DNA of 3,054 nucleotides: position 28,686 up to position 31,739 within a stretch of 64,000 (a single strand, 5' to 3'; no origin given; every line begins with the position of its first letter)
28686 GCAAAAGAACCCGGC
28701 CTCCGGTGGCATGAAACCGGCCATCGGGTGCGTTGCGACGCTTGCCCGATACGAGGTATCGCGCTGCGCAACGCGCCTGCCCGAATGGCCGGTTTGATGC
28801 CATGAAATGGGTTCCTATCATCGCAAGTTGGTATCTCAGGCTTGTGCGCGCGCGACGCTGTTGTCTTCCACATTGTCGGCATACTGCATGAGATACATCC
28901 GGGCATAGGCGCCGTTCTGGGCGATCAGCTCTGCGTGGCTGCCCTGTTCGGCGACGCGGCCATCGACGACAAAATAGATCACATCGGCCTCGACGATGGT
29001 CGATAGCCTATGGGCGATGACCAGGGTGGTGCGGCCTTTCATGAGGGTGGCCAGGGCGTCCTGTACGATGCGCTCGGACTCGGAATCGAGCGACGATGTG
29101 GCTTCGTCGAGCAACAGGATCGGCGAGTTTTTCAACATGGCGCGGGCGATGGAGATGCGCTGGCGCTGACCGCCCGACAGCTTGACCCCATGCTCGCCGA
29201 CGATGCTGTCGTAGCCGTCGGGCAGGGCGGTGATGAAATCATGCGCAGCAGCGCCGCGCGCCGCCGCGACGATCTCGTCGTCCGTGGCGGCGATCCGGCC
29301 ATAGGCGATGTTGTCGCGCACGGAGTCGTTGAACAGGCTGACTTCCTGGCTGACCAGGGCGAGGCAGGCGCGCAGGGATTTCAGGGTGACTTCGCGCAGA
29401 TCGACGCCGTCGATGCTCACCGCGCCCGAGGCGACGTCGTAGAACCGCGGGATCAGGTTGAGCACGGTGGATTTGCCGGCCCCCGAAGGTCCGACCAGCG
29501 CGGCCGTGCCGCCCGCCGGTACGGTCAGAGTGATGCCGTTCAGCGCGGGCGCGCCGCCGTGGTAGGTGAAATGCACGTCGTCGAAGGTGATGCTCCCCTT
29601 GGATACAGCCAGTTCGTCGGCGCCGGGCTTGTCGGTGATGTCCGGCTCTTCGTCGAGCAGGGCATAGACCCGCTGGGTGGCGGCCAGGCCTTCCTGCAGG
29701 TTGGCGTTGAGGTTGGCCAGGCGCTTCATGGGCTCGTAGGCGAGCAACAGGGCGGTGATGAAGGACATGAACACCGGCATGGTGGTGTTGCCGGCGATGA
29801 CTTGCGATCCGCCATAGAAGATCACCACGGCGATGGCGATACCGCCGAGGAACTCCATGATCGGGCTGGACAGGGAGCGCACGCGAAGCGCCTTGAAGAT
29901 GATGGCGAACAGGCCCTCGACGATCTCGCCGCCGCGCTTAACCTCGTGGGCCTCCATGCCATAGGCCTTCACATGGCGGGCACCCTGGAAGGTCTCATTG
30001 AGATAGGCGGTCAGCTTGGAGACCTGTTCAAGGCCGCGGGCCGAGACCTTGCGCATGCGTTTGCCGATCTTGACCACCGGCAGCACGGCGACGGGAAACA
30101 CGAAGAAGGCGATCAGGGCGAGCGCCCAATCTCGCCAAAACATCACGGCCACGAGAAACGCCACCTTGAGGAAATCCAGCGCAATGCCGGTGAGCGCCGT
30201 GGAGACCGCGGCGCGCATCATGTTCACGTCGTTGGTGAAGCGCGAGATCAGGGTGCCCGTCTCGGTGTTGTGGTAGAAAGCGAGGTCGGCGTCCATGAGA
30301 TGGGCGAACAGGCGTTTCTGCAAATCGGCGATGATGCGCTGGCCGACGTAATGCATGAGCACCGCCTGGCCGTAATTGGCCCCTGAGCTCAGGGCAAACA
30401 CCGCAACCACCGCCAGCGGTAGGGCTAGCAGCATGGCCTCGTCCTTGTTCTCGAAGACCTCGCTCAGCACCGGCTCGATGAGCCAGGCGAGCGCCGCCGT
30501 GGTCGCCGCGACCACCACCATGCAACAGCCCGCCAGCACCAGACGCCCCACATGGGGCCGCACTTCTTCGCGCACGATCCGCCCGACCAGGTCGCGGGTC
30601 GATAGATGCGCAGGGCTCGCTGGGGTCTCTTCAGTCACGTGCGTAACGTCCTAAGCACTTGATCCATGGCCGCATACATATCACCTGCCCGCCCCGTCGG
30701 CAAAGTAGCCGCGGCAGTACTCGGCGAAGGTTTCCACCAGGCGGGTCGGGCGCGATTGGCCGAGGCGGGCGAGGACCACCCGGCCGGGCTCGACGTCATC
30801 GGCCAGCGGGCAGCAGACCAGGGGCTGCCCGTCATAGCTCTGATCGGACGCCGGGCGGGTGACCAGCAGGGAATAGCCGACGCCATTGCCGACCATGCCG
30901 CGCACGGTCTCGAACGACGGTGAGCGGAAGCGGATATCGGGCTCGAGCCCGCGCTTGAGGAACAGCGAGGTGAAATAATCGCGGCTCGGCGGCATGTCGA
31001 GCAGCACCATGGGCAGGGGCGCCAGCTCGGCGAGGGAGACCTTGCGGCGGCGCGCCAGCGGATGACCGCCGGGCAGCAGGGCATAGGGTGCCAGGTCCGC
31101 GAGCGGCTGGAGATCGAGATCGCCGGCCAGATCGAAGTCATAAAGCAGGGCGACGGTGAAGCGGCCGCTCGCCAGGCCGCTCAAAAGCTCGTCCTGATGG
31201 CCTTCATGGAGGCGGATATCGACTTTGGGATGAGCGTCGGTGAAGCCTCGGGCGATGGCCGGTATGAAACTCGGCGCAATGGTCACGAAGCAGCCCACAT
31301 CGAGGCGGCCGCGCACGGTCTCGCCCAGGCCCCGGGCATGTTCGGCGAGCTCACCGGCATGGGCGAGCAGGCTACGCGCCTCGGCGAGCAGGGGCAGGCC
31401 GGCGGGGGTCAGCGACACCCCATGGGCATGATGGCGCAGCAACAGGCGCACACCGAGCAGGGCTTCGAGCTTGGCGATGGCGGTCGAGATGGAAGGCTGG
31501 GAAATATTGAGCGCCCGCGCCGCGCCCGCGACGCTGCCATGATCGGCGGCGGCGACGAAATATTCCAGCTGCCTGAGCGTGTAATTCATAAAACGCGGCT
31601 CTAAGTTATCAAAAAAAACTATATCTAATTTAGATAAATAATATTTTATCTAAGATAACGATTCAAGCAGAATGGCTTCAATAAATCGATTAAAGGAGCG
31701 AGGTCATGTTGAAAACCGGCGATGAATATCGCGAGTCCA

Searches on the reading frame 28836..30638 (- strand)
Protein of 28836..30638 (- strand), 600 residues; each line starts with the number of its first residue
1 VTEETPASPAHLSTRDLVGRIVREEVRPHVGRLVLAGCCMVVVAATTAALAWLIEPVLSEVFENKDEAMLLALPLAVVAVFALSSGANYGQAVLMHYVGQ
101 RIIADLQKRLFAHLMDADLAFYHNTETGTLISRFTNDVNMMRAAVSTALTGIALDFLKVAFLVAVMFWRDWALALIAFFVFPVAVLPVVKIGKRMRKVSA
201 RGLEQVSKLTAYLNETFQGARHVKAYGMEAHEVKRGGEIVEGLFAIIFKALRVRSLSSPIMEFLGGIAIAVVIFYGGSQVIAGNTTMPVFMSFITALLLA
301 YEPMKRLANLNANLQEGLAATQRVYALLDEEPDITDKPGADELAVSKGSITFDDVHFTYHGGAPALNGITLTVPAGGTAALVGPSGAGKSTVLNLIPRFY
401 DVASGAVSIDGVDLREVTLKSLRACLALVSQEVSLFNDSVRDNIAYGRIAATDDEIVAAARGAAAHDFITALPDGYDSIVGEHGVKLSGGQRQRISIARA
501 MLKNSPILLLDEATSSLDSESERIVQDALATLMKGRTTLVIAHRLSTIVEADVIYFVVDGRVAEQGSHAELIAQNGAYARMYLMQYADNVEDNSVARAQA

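Call 9: search_protein_families(library=ncbifam, proteins=[window:28836-30638:-])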
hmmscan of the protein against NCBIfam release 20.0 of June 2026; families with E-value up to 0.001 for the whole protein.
window:28836-30638:- (600 aa): 186 families (the best 25 are shown)
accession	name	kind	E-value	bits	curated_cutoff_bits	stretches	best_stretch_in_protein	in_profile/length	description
TIGR02203.1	MsbA_lipidA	equivalog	1e-172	575.6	602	1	25-587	8-571/572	lipid A export permease/ATP-binding protein MsbA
NF008381.0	PRK11176.1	equivalog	1.7e-149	498.9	867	1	24-587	18-581/582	lipid A ABC transporter ATP-binding protein/permease MsbA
TIGR02204.1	MsbA_rel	hypoth_equivalog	1.5e-145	486.1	780.4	1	23-586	10-576/576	ABC transporter, permease/ATP-binding protein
NF045513.1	HepA_fam_ABC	equivalog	1.2e-123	413.7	725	1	68-586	92-610/610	heterocyst formation ABC transporter subunit HepA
NF052233.1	CphA_assoc_ABC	equivalog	5.2e-123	412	880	1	26-594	179-752/766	cyanophycin metabolism-associated ABC transporter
TIGR00958.1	3a01208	subfamily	6.2e-120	401.6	874.6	1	26-581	156-710/711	antigen peptide transporter 2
TIGR01846.1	type_I_sec_HlyB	subfamily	6.5e-110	368.5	725.55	1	53-585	161-692/694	type I secretion system permease/ATPase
NF010178.0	PRK13657.1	equivalog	1.5e-106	357.2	733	1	39-587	22-572/588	glucan ABC transporter ATP-binding protein/ permease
TIGR02857.1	CydD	equivalog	1e-97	328.3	435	1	33-554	5-526/529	thiol reductant ABC exporter subunit CydD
TIGR03796.1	NHLM_micro_ABC1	equivalog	1.8e-93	314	853.3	1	31-581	157-708/710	NHLP family bacteriocin export ABC transporter peptidase/permease/ATPase subunit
NF008055.0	PRK10789.1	equivalog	1.9e-90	304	845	1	24-593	13-579/590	SmdA family multidrug ABC transporter permease/ATP-binding protein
TIGR03375.1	type_I_sec_LssB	subfamily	6.1e-89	299.1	693.1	1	60-575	178-692/696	type I secretion system permease/ATPase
TIGR01192.1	chvA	subfamily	8.4e-87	292.1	585.4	1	39-581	27-566/585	glucan export ABC transporter ATP-binding protein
NF008056.1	PRK10790.1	equivalog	2.3e-84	284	746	1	47-588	39-578/584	SmdB family multidrug efflux ABC transporter permease/ATP-binding protein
TIGR03797.1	NHLM_micro_ABC2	equivalog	6.4e-84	282.7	709.4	1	19-582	124-682/686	NHLP bacteriocin export ABC transporter permease/ATPase subunit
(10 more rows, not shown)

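Call 32: find_encoding_contigs(protein=window:28836-30638:-, flank=4000, max_places=10)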
Protein window:28836-30638:- (600 aa): 11 contigs read that carry it; 10 places shown.
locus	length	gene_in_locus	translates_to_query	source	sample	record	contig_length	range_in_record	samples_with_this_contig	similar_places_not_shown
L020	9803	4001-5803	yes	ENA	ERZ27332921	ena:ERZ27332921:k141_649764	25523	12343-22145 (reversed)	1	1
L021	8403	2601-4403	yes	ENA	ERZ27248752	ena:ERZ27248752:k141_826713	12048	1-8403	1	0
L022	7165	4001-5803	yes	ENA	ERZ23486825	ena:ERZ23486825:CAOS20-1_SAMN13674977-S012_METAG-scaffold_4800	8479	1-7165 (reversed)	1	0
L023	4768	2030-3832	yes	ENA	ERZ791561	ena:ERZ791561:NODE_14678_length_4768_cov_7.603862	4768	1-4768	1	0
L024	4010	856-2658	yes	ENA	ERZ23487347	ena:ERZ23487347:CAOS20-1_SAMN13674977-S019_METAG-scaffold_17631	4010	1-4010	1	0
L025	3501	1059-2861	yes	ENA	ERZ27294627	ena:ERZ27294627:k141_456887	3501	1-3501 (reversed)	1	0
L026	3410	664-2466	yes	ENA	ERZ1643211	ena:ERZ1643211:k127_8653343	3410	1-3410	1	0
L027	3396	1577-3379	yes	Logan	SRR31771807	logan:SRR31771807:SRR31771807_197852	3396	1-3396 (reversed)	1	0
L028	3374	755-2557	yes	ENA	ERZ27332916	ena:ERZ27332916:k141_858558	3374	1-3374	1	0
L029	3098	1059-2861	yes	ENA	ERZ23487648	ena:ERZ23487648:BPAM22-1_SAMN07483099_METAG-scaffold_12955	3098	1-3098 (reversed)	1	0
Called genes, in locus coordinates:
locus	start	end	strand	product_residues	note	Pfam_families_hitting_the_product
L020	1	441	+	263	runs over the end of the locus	PF00459:Inositol_P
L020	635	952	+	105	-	PF14534:DUF4440 (weak)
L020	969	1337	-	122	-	PF01613:Flavin_Reduct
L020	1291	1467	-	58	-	-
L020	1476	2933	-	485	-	PF11794:HpaB_N, PF03241:HpaB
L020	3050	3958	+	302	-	PF00126:HTH_1, PF03466:LysR_substrate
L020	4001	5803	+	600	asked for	PF00664:ABC_membrane, PF00005:ABC_tran, PF02463:SMC_N (weak)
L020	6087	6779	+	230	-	PF04028:DUF374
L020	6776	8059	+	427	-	PF04413:Glycos_transf_N, PF13579:Glyco_trans_4_4 (weak)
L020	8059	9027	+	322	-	PF02606:LpxK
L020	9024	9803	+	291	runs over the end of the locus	PF03279:Lip_A_acyltrans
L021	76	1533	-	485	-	PF11794:HpaB_N, PF03241:HpaB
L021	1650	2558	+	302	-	PF00126:HTH_1, PF03466:LysR_substrate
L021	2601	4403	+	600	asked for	PF00664:ABC_membrane, PF00005:ABC_tran, PF02463:SMC_N (weak)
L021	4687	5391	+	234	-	PF04028:DUF374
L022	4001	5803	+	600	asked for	PF00664:ABC_membrane, PF00005:ABC_tran, PF02463:SMC_N (weak)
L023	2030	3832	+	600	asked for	PF00664:ABC_membrane, PF00005:ABC_tran, PF02463:SMC_N (weak)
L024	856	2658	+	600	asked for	PF00664:ABC_membrane, PF00005:ABC_tran, PF02463:SMC_N (weak)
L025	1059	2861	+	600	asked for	PF00664:ABC_membrane, PF00005:ABC_tran, PF02463:SMC_N (weak)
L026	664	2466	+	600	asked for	PF00664:ABC_membrane, PF00005:ABC_tran, PF02463:SMC_N (weak)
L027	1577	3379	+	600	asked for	PF00664:ABC_membrane, PF00005:ABC_tran, PF02463:SMC_N (weak)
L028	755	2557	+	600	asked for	PF00664:ABC_membrane, PF00005:ABC_tran, PF02463:SMC_N (weak)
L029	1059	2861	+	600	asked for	PF00664:ABC_membrane, PF00005:ABC_tran, PF02463:SMC_N (weak)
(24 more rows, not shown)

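Call 38: find_homologous_proteins(query=window:28836-30638:-, max_evalue=1e-100)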
Query window:28836-30638:- (600 aa): 7435 proteins with E <= 1e-100 among 8000 candidates; the best 120 are listed.
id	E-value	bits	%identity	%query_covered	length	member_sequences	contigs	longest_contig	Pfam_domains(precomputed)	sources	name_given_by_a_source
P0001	0.0e+0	1292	100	100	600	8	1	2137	PF00005.34,PF02463.26,PF00664.29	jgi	-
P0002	0.0e+0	1194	92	100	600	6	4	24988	PF00005.34,PF02463.26,PF00664.29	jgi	jgi:subfamily B ATP-binding cassette protein MsbA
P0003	0.0e+0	1167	91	100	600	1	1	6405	PF00005.34,PF02463.26,PF00664.29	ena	-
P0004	0.0e+0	1166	90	100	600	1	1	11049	PF00005.34,PF02463.26,PF00664.29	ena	-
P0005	0.0e+0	1160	90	100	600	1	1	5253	PF00005.34,PF02463.26,PF00664.29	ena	-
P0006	0.0e+0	1112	87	99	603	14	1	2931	PF00005.34,PF02463.26,PF00664.29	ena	-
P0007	0.0e+0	1100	85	100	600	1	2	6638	PF00005.34,PF02463.26,PF00664.29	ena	-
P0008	0.0e+0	1094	85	100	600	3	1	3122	PF00005.34,PF02463.26,PF00664.29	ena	-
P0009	0.0e+0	1038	82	98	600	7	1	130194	PF00005.34,PF02463.26,PF00664.29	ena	-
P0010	0.0e+0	1025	81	98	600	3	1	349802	PF00005.34,PF02463.26,PF00664.29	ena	-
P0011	5.8e-282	954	74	100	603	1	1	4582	PF00005.34,PF02463.26,PF00664.29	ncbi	-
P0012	8.2e-281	951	74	100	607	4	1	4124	PF00005.34,PF02463.26,PF00664.29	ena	-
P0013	6.3e-278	941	74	100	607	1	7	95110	PF00005.34,PF02463.26,PF00664.29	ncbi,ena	-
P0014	1.6e-277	940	75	96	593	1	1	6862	PF00005.34,PF02463.26,PF00664.29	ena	-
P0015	1.7e-270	916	83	86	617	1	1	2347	PF00005.34,PF00664.29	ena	-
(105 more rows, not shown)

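Call 39: find_encoding_contigs(protein=P0002, flank=10000, max_places=3)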
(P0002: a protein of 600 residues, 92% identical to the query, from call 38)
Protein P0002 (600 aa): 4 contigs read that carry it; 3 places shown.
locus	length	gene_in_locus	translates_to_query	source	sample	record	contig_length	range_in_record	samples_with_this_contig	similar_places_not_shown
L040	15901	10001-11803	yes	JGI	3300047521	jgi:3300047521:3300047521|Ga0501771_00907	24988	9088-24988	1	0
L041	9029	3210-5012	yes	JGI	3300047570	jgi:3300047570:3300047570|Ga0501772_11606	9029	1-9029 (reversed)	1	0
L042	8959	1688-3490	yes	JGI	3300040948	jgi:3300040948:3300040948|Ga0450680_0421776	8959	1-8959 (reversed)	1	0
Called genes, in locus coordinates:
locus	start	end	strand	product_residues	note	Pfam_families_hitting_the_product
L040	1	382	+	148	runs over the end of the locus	PF01957:NfeD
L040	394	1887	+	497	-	PF20695:UbiD_N, PF01977:UbiD, PF20696:UbiD_C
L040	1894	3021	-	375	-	PF07690:MFS_1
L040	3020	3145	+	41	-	-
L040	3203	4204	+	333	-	PF01965:DJ-1_PfpI, PF00165:HTH_AraC (weak), PF12833:HTH_18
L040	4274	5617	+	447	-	PF01523:PmbA_TldD_1st, PF19290:PmbA_TldD_2nd, PF19289:PmbA_TldD_3rd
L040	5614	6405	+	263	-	PF00459:Inositol_P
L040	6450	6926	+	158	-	PF12680:SnoaL_2 (weak), PF13474:SnoaL_3 (weak), PF14534:DUF4440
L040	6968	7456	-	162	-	PF01613:Flavin_Reduct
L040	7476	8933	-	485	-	PF11794:HpaB_N, PF03241:HpaB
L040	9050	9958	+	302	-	PF00126:HTH_1, PF03466:LysR_substrate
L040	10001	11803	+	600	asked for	PF00664:ABC_membrane, PF00005:ABC_tran, PF02463:SMC_N (weak)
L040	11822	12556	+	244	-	PF04028:DUF374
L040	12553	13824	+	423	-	PF04413:Glycos_transf_N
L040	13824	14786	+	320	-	PF02606:LpxK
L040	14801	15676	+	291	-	PF03279:Lip_A_acyltrans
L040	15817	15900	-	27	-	?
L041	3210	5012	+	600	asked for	PF00664:ABC_membrane, PF00005:ABC_tran, PF02463:SMC_N (weak)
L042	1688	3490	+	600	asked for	PF00664:ABC_membrane, PF00005:ABC_tran, PF02463:SMC_N (weak)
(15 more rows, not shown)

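Call 40: find_encoding_contigs(protein=P0004, flank=10000, max_places=2)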
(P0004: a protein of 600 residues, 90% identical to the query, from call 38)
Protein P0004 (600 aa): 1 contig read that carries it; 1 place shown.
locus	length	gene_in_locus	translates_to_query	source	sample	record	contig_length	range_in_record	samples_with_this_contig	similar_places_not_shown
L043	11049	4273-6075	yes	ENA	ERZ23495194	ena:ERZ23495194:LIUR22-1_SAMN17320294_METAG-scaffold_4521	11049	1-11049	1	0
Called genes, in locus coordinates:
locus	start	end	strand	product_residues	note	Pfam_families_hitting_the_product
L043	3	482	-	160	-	?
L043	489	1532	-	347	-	PF00296:Bac_luciferase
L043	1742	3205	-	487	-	PF11794:HpaB_N, PF03241:HpaB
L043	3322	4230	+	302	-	PF00126:HTH_1, PF03466:LysR_substrate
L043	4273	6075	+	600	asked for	PF00664:ABC_membrane, PF00005:ABC_tran, PF02463:SMC_N (faint)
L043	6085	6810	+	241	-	PF04028:DUF374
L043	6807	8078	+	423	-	PF04413:Glycos_transf_N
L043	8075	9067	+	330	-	PF02606:LpxK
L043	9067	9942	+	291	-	PF03279:Lip_A_acyltrans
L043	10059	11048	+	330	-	?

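Call 41: find_encoding_contigs(protein=P0009, flank=10000, max_places=2)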
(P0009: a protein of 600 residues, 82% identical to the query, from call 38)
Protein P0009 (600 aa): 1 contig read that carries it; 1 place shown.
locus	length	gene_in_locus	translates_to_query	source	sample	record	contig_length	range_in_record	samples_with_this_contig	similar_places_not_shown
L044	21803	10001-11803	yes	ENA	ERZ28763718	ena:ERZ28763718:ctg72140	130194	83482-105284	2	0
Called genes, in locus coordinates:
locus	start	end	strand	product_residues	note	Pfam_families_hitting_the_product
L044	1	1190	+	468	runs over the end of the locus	PF00330:Aconitase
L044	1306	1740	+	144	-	PF06271:RDD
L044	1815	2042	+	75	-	PF17375:DUF5397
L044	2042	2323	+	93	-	-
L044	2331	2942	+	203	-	PF00694:Aconitase_C, PF27512:LeuD, PF27434:LeuD_C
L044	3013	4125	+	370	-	PF00180:Iso_dh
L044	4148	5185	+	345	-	PF01118:Semialdhyde_dh, PF02774:Semialdhyde_dhC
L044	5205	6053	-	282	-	PF08543:Phos_pyr_kin, PF00294:PfkB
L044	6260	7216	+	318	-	-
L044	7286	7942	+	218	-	PF00578:AhpC-TSA, PF02630:SCO1-SenC, PF08534:Redoxin (faint)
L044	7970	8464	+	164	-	-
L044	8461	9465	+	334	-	PF03308:MeaB, PF02492:cobW (weak)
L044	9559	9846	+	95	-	PF00830:Ribosomal_L28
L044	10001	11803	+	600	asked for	PF00664:ABC_membrane, PF00005:ABC_tran, PF02463:SMC_N (weak)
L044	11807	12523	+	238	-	PF04028:DUF374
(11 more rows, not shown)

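Call 42: find_encoding_contigs(protein=P0010, flank=10000, max_places=2)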
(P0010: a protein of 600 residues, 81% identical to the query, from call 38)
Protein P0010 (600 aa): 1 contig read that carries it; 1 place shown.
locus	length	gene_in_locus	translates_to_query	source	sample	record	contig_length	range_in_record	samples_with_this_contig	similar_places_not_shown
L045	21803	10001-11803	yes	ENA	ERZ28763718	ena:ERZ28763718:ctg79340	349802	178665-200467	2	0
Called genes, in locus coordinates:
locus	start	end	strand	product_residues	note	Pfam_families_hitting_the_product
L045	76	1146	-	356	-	PF01180:DHO_dh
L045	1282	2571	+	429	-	PF00082:Peptidase_S8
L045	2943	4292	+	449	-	PF13701:DDE_Tnp_1_4, PF01609:DDE_Tnp_1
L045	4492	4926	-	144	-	PF00903:Glyoxalase, PF13669:Glyoxalase_4 (weak)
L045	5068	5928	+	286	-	PF01063:Aminotran_4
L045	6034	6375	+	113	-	PF07238:PilZ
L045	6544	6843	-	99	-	-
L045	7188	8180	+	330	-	-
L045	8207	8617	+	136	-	-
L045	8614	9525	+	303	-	PF13276:HTH_21, PF00665:rve, PF13683:rve_3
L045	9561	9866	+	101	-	PF01471:PG_binding_1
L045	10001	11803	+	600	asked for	PF00664:ABC_membrane, PF00005:ABC_tran, PF02463:SMC_N (weak)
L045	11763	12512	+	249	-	PF04028:DUF374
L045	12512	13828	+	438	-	PF04413:Glycos_transf_N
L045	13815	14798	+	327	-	PF02606:LpxK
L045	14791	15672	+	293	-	PF03279:Lip_A_acyltrans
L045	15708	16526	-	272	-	PF01551:Peptidase_M23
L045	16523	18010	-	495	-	PF13742:tRNA_anti_2, PF01336:tRNA_anti-codon, PF02601:Exonuc_VII_L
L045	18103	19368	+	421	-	PF02844:GARS_N, PF01071:GARS_A, PF02843:GARS_C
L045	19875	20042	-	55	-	-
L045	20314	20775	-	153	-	PF13404:HTH_AsnC-type, PF13412:HTH_24, PF01037:AsnC_trans_reg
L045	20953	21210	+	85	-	PF19883:DUF6356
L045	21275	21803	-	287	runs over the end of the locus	PF00924:MS_channel_2nd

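Call 88: search_protein_families(library=pfam, proteins=[L045:2943-4292:+], max_evalue=0.001)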
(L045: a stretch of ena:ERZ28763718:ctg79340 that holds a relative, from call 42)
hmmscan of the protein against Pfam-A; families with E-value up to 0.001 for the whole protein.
L045:2943-4292:+ (449 aa): 2 families
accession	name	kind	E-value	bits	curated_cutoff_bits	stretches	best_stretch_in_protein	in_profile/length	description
PF13701.12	DDE_Tnp_1_4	-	9.4e-135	449.6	34.7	1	15-443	3-434/435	Transposase DDE domain group 1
PF01609.27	DDE_Tnp_1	-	4.5e-22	79.2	23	1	153-379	3-200/200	Transposase DDE domain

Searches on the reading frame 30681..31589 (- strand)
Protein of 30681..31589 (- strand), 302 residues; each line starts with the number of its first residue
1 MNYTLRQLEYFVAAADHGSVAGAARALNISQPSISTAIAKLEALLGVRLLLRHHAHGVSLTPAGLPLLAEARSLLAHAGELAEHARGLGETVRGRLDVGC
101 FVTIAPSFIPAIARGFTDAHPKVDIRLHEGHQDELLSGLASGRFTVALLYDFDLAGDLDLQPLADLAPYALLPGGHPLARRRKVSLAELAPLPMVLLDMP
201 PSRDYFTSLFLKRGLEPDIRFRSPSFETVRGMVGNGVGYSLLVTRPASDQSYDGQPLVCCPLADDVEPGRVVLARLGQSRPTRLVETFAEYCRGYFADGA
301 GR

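Call 9: search_protein_families(library=ncbifam, proteins=[window:30681-31589:-])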
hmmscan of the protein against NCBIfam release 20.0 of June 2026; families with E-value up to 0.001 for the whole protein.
window:30681-31589:- (302 aa): 50 families (the best 25 are shown)
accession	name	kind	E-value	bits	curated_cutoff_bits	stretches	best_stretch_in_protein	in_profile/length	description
NF008361.0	PRK11151.1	equivalog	4e-33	115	329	1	5-247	3-245/305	DNA-binding transcriptional regulator OxyR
TIGR03339.1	phn_lysR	subfamily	2.5e-31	109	341.1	1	7-290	1-277/279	aminoethylphosphonate catabolism associated LysR family transcriptional regulator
NF053705.1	TransRegGltCGpos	equivalog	1.1e-29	103.7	350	1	5-247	3-246/300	glutamate biosynthesis transcriptional regulator GltC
NF045775.1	acetoin_reg_AlsR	exception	5e-29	101.7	430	1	5-242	3-242/290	acetoin biosynthesis transcriptional regulator AlsR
NF008416.0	PRK11242.1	equivalog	2.1e-27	96.2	277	1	5-242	3-241/300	transcriptional regulator CynR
NF040786.1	LysR_Sec_metab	equivalog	8.1e-27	94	250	1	5-148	3-145/298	selenium metabolism-associated LysR family transcriptional regulator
TIGR02424.1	TF_pcaQ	equivalog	4.8e-25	88.1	303.8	1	5-215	5-217/300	pca operon transcription factor PcaQ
NF008239.0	PRK11013.1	equivalog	9.9e-25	87.2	288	1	3-292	4-290/309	LysR family transcriptional regulator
NF007439.0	PRK09986.1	equivalog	2.5e-24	86.1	290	1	4-243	8-250/296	LysR family transcriptional regulator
NF009326.0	PRK12681.1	equivalog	8.7e-24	84.5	436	1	5-253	3-253/324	HTH-type transcriptional regulator CysB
NF007307.0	PRK09791.1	equivalog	1.4e-22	80.2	336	1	4-268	6-269/302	LysR family transcriptional regulator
NF008722.0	PRK11716.1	equivalog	2.9e-22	79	246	1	5-242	3-241/293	HTH-type transcriptional activator IlvY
NF009327.0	PRK12684.1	subfamily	3.8e-22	78.9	402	1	5-242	3-243/313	CysB family HTH-type transcriptional regulator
NF045990.1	TransRegCbbRRhodb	equivalog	4.2e-22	78.6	450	1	4-194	7-197/304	LysR family regulator CbbR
NF007385.0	PRK09906.1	equivalog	4.6e-22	78.5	356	1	5-242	3-241/296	DNA-binding transcriptional regulator HcaR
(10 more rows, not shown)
